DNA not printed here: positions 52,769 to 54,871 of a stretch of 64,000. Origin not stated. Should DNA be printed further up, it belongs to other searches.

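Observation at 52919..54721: PDZ domain fused to an ArsB/NhaD-type permease (MamN-like) in a deep-branching-type cluster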

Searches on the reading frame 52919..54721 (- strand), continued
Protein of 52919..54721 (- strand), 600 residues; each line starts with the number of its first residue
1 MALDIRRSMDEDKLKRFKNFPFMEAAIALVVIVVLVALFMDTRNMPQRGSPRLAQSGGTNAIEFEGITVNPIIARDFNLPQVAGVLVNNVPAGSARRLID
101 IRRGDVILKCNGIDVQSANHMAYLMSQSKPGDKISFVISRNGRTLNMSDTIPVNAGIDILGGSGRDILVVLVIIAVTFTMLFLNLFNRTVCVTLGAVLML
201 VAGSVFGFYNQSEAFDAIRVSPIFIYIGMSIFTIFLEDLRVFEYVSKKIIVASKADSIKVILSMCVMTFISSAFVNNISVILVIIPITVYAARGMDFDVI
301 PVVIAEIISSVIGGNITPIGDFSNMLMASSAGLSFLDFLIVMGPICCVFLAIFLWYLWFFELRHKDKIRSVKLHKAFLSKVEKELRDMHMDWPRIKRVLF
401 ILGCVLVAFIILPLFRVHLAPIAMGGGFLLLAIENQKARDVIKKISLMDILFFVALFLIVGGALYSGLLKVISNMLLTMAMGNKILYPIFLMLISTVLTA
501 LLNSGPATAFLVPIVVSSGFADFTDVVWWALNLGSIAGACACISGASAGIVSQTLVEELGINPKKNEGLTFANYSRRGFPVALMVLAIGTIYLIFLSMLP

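Call 59: find_related_loci(query=A1, collection=genome_contigs, flank=10000)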
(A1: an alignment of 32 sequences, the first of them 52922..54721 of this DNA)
Query A1 (600 aa) in genome_contigs; peptide patterns used: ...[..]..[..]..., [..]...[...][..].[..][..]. (x = any residue, [..] = any of these).
105 stretches matched a pattern; 32 encode a relative of the query (tblastn E <= 1e-3); 31 distinct loci.
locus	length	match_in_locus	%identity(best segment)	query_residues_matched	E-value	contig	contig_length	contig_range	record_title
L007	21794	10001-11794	89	1-598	0e+0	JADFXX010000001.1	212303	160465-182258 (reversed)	MAG: Candidatus Omnitrophota bacterium isolate nDJH2bin18 nDJH2_bin18_NODE_1_length_212303_cov_49.092258, whole genome s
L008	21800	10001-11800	79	1-600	0e+0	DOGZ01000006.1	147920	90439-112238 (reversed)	MAG TPA_asm: Candidatus Omnitrophota bacterium isolate UBA10174 contig_18393, whole genome shotgun sequence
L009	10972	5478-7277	78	1-600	0e+0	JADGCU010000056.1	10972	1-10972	MAG: Candidatus Omnitrophota bacterium isolate nXXbin4 nXX_bin4_NODE_754_length_10972_cov_6.661262, whole genome shotgun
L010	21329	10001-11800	77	1-600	0e+0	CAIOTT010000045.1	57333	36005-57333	MAG: Candidatus Omnitrophica bacterium isolate Ki2-D4_bin-0675 genome assembly, contig: bin-0675:45/74, whole genome sho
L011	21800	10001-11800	74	1-600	0e+0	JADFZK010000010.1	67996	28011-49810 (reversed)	MAG: Candidatus Omnitrophota bacterium isolate nHGRbin18 nHGR_bin18_NODE_147_length_67996_cov_10.031262, whole genome sh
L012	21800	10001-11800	73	1-600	0e+0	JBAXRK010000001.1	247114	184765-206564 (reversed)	MAG: Candidatus Omnitrophota bacterium isolate ELA581 MAG581_1, whole genome shotgun sequence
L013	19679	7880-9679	75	1-600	0e+0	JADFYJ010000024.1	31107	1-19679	MAG: Candidatus Omnitrophota bacterium isolate nDJH6bin5 nDJH6_bin5_NODE_24_length_31107_cov_10.614138, whole genome sho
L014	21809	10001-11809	64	1-600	0e+0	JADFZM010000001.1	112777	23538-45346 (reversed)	MAG: Candidatus Omnitrophota bacterium isolate nHLHbin2 nHLH_bin2_NODE_1_length_112777_cov_11.298682, whole genome shotg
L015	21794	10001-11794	62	6-600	0e+0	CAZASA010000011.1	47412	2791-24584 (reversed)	MAG TPA_asm: uncultured Planctomycetales bacterium isolate binchicken_co241_31 genome assembly, contig: NODE_663_length_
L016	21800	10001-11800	67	1-597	0e+0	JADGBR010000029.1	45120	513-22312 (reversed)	MAG: Candidatus Omnitrophota bacterium isolate nW3bin14 nW3_bin14_NODE_29_length_45120_cov_3.796391, whole genome shotgu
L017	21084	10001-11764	64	1-584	0e+0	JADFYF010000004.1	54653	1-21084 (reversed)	MAG: Candidatus Omnitrophota bacterium isolate nDJH6bin18 nDJH6_bin18_NODE_4_length_54653_cov_3.406613, whole genome sho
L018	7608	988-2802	64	1-600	0e+0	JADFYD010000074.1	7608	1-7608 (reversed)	MAG: Candidatus Omnitrophota bacterium isolate nDJH6bin13 nDJH6_bin13_NODE_74_length_7608_cov_1.097714, whole genome sho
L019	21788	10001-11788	63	1-600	0e+0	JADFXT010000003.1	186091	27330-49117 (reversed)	MAG: Candidatus Omnitrophota bacterium isolate nDJH15bin6 nDJH15_bin6_NODE_3_length_186091_cov_6.189106, whole genome sh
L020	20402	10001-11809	63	1-600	0e+0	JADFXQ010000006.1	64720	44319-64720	MAG: Candidatus Omnitrophota bacterium isolate nDJH15bin13 nDJH15_bin13_NODE_6_length_64720_cov_5.599864, whole genome s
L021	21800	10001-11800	76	1-600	0e+0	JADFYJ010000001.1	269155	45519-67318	MAG: Candidatus Omnitrophota bacterium isolate nDJH6bin5 nDJH6_bin5_NODE_1_length_269155_cov_9.477724, whole genome shot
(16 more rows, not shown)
